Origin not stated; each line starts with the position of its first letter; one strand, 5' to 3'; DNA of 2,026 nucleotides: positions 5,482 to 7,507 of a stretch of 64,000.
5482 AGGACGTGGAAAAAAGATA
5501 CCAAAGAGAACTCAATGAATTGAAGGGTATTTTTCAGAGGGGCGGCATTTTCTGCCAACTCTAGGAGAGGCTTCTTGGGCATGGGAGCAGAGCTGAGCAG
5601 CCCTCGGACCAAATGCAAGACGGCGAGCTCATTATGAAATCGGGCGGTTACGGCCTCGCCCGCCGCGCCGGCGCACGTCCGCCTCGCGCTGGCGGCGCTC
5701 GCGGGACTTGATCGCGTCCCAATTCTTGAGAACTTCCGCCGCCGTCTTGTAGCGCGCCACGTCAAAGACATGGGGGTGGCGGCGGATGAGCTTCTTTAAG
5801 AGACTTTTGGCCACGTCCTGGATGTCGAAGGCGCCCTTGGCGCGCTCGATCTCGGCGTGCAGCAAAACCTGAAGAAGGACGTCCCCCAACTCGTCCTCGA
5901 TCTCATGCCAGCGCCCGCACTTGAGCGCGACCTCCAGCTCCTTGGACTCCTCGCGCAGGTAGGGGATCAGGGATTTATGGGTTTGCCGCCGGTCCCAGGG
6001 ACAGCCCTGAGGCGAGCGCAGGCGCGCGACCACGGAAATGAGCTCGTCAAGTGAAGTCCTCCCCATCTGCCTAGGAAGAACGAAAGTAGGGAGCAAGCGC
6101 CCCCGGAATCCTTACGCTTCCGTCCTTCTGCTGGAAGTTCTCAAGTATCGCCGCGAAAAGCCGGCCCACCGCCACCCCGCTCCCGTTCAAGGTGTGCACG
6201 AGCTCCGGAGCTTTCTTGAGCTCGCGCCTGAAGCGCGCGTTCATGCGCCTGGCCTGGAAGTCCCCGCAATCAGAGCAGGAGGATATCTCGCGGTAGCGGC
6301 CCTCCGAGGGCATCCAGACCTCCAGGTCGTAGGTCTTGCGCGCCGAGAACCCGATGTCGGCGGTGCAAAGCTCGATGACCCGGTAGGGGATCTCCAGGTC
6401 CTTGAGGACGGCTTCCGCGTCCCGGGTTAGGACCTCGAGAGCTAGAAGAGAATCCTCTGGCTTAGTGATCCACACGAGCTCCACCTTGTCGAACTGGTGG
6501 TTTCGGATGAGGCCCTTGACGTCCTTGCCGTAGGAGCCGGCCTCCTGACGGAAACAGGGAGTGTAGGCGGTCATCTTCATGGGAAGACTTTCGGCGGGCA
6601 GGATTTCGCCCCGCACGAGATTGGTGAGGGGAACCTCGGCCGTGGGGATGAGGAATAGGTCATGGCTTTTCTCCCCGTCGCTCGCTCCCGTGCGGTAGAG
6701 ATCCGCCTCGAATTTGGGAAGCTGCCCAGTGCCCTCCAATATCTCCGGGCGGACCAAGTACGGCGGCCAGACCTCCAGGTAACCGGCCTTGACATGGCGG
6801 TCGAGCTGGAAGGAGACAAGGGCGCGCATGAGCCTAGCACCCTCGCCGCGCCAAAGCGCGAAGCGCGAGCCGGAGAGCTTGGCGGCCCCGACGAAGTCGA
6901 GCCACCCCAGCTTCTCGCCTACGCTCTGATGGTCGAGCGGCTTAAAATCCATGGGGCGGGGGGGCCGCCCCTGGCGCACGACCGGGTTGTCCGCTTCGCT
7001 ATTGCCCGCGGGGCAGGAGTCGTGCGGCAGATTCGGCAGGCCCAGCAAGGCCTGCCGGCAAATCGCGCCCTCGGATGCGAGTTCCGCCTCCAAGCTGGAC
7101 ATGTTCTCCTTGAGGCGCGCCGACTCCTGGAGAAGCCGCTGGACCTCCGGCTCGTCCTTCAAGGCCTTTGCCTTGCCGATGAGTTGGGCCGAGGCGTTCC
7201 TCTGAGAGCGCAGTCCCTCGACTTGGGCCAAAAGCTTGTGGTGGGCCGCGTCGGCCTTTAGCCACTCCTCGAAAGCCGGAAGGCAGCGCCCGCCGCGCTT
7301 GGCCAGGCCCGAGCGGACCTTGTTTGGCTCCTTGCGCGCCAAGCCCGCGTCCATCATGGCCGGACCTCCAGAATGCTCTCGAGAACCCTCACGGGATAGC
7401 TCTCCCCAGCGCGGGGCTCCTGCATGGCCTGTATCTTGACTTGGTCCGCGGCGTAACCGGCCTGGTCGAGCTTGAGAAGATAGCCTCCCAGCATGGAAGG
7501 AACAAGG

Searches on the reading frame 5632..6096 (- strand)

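Call 43: search_protein_families(library=pfam, proteins=[window:5632-6096:-], max_evalue=0.001)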
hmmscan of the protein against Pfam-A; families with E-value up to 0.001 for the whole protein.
window:5632-6096:- (154 aa): 1 family
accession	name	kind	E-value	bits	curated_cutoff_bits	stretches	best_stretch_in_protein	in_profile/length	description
PF03819.22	MazG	-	6.2e-25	87.7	22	1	38-111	1-74/74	MazG nucleotide pyrophosphohydrolase domain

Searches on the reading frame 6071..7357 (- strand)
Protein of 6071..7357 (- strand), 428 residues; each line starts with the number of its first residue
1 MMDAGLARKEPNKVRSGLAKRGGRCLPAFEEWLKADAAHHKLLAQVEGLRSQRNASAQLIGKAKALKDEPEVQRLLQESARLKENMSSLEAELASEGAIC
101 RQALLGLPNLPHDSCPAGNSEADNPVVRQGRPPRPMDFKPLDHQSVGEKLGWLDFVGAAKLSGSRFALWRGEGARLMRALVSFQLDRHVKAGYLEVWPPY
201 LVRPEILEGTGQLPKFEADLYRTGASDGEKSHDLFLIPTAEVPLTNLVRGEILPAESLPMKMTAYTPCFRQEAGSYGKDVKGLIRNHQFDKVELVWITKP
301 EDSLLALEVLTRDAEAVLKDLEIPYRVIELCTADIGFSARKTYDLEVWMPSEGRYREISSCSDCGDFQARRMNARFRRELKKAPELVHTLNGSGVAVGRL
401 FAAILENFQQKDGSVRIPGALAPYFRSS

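Call 43: search_protein_families(library=pfam, proteins=[window:6071-7357:-], max_evalue=0.001)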
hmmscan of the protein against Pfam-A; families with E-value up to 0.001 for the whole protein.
window:6071-7357:- (428 aa): 2 families
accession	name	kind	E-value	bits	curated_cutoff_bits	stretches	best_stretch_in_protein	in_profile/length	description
PF00587.30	tRNA-synt_2b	-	2.2e-41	142.3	29.3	1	229-408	6-179/179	tRNA synthetase class II core domain (G, H, P, S and T)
PF02403.27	Seryl_tRNA_N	-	1.7e-16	60.8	28.2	1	1-111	1-108/108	Seryl-tRNA synthetase N-terminal domain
